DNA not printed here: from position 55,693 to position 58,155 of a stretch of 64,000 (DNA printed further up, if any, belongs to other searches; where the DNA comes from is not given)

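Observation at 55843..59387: Translationally coupled pair: pentapeptide-repeat/basic-tail protein plus orphan VirD4/TraG-type coupling ATPase in a housekeeping neighbourhood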

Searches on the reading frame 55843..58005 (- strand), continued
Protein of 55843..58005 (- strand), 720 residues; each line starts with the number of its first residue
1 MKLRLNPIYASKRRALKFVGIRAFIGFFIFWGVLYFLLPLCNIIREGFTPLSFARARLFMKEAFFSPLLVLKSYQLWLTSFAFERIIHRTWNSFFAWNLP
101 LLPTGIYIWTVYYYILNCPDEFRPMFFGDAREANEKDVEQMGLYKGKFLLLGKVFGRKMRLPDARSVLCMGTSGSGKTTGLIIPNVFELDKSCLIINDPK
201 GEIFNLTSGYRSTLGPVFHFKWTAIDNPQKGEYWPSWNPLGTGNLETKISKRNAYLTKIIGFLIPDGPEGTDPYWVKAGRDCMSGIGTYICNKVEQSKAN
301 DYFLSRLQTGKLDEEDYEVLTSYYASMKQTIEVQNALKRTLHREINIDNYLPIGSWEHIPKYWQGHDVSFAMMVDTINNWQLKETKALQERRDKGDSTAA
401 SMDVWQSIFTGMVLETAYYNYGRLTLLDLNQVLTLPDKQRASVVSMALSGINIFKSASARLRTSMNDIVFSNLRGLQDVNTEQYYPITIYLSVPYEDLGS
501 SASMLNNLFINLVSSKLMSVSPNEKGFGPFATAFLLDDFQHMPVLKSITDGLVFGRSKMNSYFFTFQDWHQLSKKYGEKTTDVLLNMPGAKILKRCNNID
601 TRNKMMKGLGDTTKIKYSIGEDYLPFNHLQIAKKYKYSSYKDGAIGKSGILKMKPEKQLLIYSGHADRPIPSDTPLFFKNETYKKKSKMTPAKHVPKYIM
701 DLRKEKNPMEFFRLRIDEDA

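Call 15: find_encoding_contigs(protein=P0017, flank=10000, max_places=2)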
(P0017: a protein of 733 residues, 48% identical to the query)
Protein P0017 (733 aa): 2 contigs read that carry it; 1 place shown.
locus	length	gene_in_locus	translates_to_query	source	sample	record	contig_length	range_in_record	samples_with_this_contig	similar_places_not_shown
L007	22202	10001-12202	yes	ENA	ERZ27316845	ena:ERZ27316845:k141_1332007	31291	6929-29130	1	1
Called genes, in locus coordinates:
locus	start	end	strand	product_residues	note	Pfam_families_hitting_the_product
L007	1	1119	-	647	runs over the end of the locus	-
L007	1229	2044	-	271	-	-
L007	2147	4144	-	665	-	PF02518:HATPase_c, PF13589:HATPase_c_3, PF01119:DNA_mis_repair, PF08676:MutL_C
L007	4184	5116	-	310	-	-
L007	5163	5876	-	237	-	-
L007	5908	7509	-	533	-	PF00342:PGI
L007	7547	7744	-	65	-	-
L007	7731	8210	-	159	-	PF01252:Peptidase_A8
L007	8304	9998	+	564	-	PF13576:Pentapeptide_3 (weak), PF13599:Pentapeptide_4, PF00805:Pentapeptide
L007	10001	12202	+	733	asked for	PF02534:T4SS-DNA_transf, PF10412:TrwB_AAD_bind (weak), PF12696:TraG-D_C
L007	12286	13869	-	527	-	-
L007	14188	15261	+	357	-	PF13606:Ank_3 (faint), PF13637:Ank_4 (faint), PF13857:Ank_5 (faint), PF12796:Ank_2, PF00023:Ank (weak)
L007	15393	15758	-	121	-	-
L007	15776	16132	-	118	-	-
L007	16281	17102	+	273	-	PF13353:Fer4_12, PF04055:Radical_SAM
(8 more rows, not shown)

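Call 16: find_encoding_contigs(protein=P0016, flank=10000, max_places=2)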
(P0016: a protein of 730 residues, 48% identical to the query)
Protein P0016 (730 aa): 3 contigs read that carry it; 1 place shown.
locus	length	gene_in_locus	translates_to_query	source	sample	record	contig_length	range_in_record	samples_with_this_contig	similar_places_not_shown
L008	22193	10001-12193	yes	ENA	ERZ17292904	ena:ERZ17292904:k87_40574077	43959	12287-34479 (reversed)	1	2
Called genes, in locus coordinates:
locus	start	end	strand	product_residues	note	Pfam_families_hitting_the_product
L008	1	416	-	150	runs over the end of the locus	PF09424:YqeY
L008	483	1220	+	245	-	PF01478:Peptidase_A24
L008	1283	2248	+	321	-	PF13413:HTH_25, PF13464:RodZ_C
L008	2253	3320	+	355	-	PF03462:PCRF, PF00472:RF-1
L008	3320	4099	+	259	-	PF07669:Eco57I (weak), PF13489:Methyltransf_23 (faint), PF05175:MTS, PF13847:Methyltransf_31, PF08242:Methyltransf_12 (weak), PF13649:Methyltransf_25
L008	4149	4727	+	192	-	PF13302:Acetyltransf_3, PF00583:Acetyltransf_1 (weak)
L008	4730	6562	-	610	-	PF02518:HATPase_c (weak), PF13589:HATPase_c_3, PF01119:DNA_mis_repair, PF08676:MutL_C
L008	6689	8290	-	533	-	PF00342:PGI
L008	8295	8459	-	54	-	-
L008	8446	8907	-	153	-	PF01252:Peptidase_A8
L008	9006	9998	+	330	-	PF00805:Pentapeptide (weak), PF13576:Pentapeptide_3 (weak), PF13599:Pentapeptide_4 (weak), PF00805:Pentapeptide (weak)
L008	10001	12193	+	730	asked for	PF02534:T4SS-DNA_transf, PF10412:TrwB_AAD_bind, PF12696:TraG-D_C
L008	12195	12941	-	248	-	-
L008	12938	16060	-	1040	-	PF00580:UvrD-helicase, PF01443:Viral_helicase1 (faint), PF13245:AAA_19 (weak), PF12705:PDDEXK_1 (faint), PF13361:UvrD_C, PF13538:UvrD_C_2 (weak)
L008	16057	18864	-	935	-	PF12705:PDDEXK_1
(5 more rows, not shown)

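Call 18: find_encoding_contigs(protein=P0085, flank=10000, max_places=2)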
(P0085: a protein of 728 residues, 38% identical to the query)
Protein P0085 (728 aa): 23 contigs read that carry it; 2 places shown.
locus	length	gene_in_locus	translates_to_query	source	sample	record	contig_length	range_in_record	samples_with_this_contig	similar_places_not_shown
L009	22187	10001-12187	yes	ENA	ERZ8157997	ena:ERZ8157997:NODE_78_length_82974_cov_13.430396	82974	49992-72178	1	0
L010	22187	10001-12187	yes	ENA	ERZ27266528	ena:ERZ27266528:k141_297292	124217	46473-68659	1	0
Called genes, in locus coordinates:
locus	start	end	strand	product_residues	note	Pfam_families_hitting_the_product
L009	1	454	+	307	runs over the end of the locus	-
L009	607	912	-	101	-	-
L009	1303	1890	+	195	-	-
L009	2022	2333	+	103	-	-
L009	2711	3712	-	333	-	PF00730:HhH-GPD, PF00633:HHH (weak), PF14815:NUDIX_4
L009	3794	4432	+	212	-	PF05656:DUF805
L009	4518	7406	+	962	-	PF17900:Peptidase_M1_N, PF01433:Peptidase_M1, PF11940:DUF3458, PF17432:DUF3458_C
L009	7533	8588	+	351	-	-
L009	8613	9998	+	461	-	PF00805:Pentapeptide, PF13576:Pentapeptide_3 (faint), PF13599:Pentapeptide_4 (weak), PF00805:Pentapeptide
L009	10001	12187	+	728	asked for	PF02534:T4SS-DNA_transf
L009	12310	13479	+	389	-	PF00753:Lactamase_B, PF19583:ODP, PF12706:Lactamase_B_2, PF00258:Flavodoxin_1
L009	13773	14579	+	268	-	-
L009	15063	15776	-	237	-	-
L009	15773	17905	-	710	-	PF08308:PEGA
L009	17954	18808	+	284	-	PF13489:Methyltransf_23 (weak), PF08241:Methyltransf_11, PF08242:Methyltransf_12, PF13649:Methyltransf_25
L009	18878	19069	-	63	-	PF13597:NRDD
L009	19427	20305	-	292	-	-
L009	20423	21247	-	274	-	PF06594:HCBP_related (faint), PF00353:HemolysinCabind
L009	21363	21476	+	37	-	-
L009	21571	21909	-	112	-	PF03412:Peptidase_C39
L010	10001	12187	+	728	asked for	PF02534:T4SS-DNA_transf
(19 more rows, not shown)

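Call 24: find_related_loci(query=A1, collection=metagenome_contigs, flank=10000)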
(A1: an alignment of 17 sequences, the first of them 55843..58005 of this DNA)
Query A1 (720 aa) in metagenome_contigs; peptide patterns used: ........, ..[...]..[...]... (x = any residue, [..] = any of these).
131 stretches matched a pattern; 20 encode a relative of the query (tblastn E <= 1e-3); 19 distinct loci.
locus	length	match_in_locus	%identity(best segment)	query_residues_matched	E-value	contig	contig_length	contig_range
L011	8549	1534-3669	48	3-697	0e+0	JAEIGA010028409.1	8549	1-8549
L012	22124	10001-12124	47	9-700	0e+0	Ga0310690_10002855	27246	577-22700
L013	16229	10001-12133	44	1-717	0e+0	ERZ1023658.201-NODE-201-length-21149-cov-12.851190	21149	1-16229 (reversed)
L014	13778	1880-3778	50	88-710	0e+0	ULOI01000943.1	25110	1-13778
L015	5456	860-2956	38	7-707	6e-158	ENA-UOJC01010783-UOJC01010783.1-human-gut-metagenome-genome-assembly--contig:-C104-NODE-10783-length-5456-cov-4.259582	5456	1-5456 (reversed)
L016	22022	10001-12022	38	35-718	5e-156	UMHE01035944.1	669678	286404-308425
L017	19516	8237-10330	35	4-709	2e-138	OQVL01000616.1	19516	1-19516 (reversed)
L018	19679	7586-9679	35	4-709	2e-137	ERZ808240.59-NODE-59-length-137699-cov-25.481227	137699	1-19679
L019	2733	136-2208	35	9-707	5e-145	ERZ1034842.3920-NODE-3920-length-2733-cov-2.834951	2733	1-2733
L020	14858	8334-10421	35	4-707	6e-137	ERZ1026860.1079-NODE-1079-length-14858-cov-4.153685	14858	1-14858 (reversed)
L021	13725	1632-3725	35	4-709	4e-136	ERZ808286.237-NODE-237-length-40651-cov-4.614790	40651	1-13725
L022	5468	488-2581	35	4-709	5e-137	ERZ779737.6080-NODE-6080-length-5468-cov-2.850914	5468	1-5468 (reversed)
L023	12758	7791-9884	35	4-709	5e-136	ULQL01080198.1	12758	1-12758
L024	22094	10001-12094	34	4-709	3e-133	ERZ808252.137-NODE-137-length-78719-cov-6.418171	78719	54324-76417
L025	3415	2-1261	49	296-700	2e-132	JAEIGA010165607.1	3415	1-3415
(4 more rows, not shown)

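Call 30: search_solved_structures(query=window:55843-58005:-, max_evalue=0.01)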
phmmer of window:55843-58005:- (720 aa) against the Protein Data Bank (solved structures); distinct sequences matched with E-value up to 0.01: 0.

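Call 33: search_solved_structures(query=A1, max_evalue=0.01)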
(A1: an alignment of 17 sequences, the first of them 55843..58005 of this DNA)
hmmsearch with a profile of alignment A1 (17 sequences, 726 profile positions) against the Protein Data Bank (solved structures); distinct sequences matched with E-value up to 0.01: 0.
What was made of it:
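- It is so divergent that neither phmmer nor a family profile hits any solved T4CP (calls 30, 33).
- Tried and rejected: PDB sequence and profile searches with the T4CP found nothing (calls 30, 33).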

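Call 34: list_cluster_members(proteins=[P0001, P0002, P0005, P0008, P0013, P0016, P0038, P0062, P0085, P0090])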
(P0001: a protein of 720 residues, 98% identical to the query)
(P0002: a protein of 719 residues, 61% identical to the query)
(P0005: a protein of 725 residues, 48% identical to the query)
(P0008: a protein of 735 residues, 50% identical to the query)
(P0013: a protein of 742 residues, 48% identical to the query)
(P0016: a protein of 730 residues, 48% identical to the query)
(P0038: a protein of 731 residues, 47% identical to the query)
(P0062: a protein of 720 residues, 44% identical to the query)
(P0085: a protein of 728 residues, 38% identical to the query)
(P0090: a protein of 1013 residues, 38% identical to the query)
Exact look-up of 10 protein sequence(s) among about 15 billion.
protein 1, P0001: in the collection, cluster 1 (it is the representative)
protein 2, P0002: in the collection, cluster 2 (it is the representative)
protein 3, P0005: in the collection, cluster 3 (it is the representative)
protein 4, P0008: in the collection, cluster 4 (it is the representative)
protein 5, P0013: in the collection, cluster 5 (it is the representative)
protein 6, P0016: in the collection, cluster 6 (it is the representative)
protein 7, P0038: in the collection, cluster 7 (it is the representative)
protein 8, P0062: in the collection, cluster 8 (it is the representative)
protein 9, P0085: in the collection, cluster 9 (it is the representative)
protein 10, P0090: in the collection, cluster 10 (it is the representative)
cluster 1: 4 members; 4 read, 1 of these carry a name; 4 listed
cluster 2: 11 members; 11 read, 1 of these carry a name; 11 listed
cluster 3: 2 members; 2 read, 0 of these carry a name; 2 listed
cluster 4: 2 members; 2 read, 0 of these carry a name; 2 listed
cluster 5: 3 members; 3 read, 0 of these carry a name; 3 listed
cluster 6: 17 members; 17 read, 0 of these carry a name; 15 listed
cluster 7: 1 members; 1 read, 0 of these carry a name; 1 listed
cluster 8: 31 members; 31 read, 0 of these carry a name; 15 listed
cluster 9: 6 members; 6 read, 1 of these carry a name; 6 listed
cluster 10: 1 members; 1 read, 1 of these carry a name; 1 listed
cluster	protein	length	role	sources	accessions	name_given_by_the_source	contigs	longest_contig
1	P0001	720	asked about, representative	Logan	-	-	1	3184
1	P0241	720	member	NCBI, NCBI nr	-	-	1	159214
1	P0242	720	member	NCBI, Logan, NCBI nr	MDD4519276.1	MAG: type IV secretory system conjugative DNA transfer family protein ... | type IV secretory system conjugative DNA transfer family protein [Alphaproteobacteria ...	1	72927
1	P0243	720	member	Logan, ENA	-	-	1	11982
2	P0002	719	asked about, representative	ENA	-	-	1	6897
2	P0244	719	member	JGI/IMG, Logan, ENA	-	type IV secretory pathway TraG/TraD family ATPase VirD4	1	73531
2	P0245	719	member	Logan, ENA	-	-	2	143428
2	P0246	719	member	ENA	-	-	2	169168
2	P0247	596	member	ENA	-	-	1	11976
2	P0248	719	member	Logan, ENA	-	-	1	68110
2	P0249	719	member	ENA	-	-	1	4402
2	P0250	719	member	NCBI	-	-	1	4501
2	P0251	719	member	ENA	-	-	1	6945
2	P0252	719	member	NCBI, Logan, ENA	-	-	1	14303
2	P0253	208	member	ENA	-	-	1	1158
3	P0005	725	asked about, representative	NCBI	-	-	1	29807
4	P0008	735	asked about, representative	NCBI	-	-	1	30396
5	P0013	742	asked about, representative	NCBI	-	-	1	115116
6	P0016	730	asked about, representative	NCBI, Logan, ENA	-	-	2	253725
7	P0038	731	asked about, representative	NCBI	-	-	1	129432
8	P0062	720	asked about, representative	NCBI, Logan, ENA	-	-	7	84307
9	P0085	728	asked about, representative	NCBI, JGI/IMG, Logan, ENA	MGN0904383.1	MAG: type IV secretory system conjugative DNA transfer family protein ... | type IV secretory pathway TraG/TraD family ATPase VirD4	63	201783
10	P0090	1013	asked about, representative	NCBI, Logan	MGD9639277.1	MAG: type IV secretory system conjugative DNA transfer family protein ...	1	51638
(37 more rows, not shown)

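Call 36: search_dna_similar(query=window:55843-58005:-, collection=plasmids, mode=protein, max_rows=15)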
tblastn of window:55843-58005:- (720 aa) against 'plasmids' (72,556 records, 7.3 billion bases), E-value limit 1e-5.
Records with a match: 139; places in all: 139; records where one place covers at least 80% of the query: 2.
Best place of each record, by identity: <60% 139.
By first word of the organism name: Sinorhizobium 27; Agrobacterium 13; Rhizobium 13; Xanthomonas 11; Mesorhizobium 11; Bradyrhizobium 9; Brucella 6; Variovorax 5; Sphingobium 4; Clostridium 3; and 30 more.
By predicted mobility (MOB-suite, as given by PLSDB): non-mobilizable 64; conjugative 63; mobilizable 12.
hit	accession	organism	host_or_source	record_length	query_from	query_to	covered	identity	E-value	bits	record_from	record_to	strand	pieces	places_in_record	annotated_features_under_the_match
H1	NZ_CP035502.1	Sphingosinicella sp. BN140058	Cell culture,soil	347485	91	720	88%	25.9%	1e-52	205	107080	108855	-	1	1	type IV secretory system conjugative DNA transfer family protein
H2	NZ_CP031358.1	Erythrobacter aureus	marine sediment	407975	106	706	83%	25.6%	1e-52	205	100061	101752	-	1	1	type IV secretory system conjugative DNA transfer family protein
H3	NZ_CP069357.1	Microvirga sp. VF16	Vachellia farnesiana,Cell culture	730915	166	703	57%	26.3%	6e-22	172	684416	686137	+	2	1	type IV secretory system conjugative DNA transfer family protein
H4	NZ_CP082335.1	Exiguobacterium acetylicum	water,Urban freshwater pond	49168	163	623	37%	29.6%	6e-6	116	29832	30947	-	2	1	VirD4-like conjugal transfer protein, CD1115 family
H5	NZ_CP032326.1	Azospirillum argentinense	soil sample,Agricultural field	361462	396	686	40%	23.0%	3e-12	79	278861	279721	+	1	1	type IV secretory system conjugative DNA transfer family protein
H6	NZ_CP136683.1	Thalassospira lucentensis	Macrocystis pyrifera gametophyte,Whole ...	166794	436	690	35%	24.7%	3e-13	82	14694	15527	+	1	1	type IV secretory system conjugative DNA transfer family protein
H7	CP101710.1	Synechocystis sp. B12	cell culture,mangrove water from the ...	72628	436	691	36%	24.4%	4e-6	58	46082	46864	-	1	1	type IV secretory system conjugative DNA transfer family protein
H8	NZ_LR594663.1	Variovorax sp. RA8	Riverbed sediment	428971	105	290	26%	32.1%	2e-8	66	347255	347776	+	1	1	type IV secretory system conjugative DNA transfer family protein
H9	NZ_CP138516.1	Variovorax paradoxus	Legume root,PacBio whole genome assembly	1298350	123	290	23%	33.3%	1e-8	67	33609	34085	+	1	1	none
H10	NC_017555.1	Xanthomonas albilineans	-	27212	123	290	23%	33.3%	3e-7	62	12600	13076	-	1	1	type IV secretory system conjugative DNA transfer family protein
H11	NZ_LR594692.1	Variovorax sp. WDL1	linuron-contaminated soil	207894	123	290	23%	33.1%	1e-7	63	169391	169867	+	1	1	type IV secretory system conjugative DNA transfer family protein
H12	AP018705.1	uncultured bacterium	-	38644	128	291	23%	33.7%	6e-6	58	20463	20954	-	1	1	traN/cpl: type IV coupling protein TraG/VirD4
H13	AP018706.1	uncultured bacterium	-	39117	128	291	23%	33.7%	6e-6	57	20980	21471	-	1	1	traN/cpl: type IV coupling protein TraG/VirD4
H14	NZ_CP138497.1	Variovorax boronicumulans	Legume root,PacBio whole genome assembly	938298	123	290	23%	32.7%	3e-8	65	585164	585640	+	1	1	type IV secretory system conjugative DNA transfer family protein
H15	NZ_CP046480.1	Xanthomonas oryzae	Oryza sativa,Microbe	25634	123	290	23%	32.7%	8e-7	61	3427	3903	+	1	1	type IV secretory system conjugative DNA transfer family protein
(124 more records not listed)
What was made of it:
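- Closest known: VirD4/TraG/TrwB-family type IV coupling proteins. Different: It is only ~26% identical to the nearest operon-embedded plasmid T4CPs (call 36).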

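Call 38: get_annotated_region(hit=H1, flank=12000)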
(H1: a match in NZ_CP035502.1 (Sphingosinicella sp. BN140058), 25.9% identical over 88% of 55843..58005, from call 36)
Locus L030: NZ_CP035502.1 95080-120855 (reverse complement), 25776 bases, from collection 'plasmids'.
description: Sphingosinicella sp. BN140058 plasmid p1, complete sequence
organism: Sphingosinicella sp. BN140058 (NCBI taxid 1892855)
taxonomy: Bacteria; Pseudomonadota; Alphaproteobacteria; Sphingomonadales; Sphingosinicellaceae; Sphingosinicella; Sphingosinicella sp. BN140058
host: -; source: Cell culture,soil; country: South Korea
typing (MOB-suite, as given by PLSDB): mobilizable; relaxase MOBQ
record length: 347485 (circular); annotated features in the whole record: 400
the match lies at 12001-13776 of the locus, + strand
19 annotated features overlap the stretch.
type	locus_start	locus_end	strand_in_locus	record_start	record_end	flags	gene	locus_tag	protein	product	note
CDS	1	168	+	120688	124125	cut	-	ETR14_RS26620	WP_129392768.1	MobA/MobL family protein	-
CDS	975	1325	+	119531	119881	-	-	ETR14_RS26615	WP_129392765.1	hypothetical protein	-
CDS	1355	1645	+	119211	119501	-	-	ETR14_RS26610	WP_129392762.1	hypothetical protein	-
CDS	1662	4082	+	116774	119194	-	-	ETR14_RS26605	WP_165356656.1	hypothetical protein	-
CDS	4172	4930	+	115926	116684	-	-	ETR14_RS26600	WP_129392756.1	hypothetical protein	-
CDS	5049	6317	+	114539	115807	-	-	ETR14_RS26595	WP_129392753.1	hypothetical protein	-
CDS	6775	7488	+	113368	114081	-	-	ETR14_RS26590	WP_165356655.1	type IV secretion system protein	-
CDS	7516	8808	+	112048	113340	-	-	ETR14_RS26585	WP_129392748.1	TrbG/VirB9 family P-type conjugative transfer protein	-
CDS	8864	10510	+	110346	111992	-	-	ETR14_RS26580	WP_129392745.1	TrbI/VirB10 family protein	-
CDS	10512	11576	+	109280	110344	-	-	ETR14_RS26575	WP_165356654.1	ATPase, T2SS/T4P/T4SS family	-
CDS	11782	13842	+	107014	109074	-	-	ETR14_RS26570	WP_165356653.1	type IV secretory system conjugative DNA transfer family protein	-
CDS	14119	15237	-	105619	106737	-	-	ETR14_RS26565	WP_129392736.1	hypothetical protein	-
CDS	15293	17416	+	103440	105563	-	-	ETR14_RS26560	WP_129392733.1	DNA topoisomerase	GO:0006265 - DNA topological change [Evidence IEA]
CDS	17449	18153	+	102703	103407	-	-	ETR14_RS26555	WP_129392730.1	hypothetical protein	-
CDS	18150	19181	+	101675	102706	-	-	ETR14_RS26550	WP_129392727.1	CHC2 zinc finger domain-containing protein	GO:0006260 - DNA replication [Evidence IEA]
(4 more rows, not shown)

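Call 39: get_annotated_region(hit=H2, flank=12000)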
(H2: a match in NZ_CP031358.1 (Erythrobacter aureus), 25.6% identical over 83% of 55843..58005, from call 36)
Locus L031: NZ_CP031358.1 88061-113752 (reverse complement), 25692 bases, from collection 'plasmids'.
description: Erythrobacter aureus strain YH-07 plasmid unnamed, complete sequence
organism: Erythrobacter aureus (NCBI taxid 2182384)
taxonomy: Bacteria; Pseudomonadota; Alphaproteobacteria; Sphingomonadales; Erythrobacteraceae; Erythrobacter; Erythrobacter aureus
host: -; source: marine sediment; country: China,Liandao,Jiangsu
typing (MOB-suite, as given by PLSDB): non-mobilizable
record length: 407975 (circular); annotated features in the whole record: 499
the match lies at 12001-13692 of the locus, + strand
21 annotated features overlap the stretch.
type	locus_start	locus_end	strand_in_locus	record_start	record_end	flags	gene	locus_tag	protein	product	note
CDS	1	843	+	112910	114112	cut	-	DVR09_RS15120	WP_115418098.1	DnaB-like helicase C-terminal domain-containing protein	GO:0006260 - DNA replication [Evidence IEA]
CDS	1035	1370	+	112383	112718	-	-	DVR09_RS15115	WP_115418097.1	TrbC/VirB2 family protein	-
CDS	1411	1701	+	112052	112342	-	-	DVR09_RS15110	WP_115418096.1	hypothetical protein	-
CDS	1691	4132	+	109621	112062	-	-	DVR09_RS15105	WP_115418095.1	VirB4 family type IV secretion system protein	-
CDS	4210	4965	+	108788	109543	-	-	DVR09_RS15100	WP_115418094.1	type IV secretion system protein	-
CDS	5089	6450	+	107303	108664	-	-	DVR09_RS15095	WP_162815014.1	hypothetical protein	-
CDS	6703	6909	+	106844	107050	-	-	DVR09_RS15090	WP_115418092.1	hypothetical protein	-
CDS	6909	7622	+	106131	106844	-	-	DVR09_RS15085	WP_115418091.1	VirB8/TrbF family protein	-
CDS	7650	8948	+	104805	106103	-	-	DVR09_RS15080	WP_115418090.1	TrbG/VirB9 family P-type conjugative transfer protein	-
CDS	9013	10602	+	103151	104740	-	-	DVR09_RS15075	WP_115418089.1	TrbI/VirB10 family protein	-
CDS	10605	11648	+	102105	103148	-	-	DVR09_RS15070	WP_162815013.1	ATPase, T2SS/T4P/T4SS family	-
CDS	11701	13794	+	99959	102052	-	-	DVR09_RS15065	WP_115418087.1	type IV secretory system conjugative DNA transfer family protein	-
CDS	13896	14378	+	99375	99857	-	-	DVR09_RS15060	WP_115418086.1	hypothetical protein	-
CDS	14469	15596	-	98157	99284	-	-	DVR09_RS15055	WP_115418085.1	hypothetical protein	-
CDS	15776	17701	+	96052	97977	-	topB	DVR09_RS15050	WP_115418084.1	DNA topoisomerase III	GO:0006265 - DNA topological change [Evidence IEA]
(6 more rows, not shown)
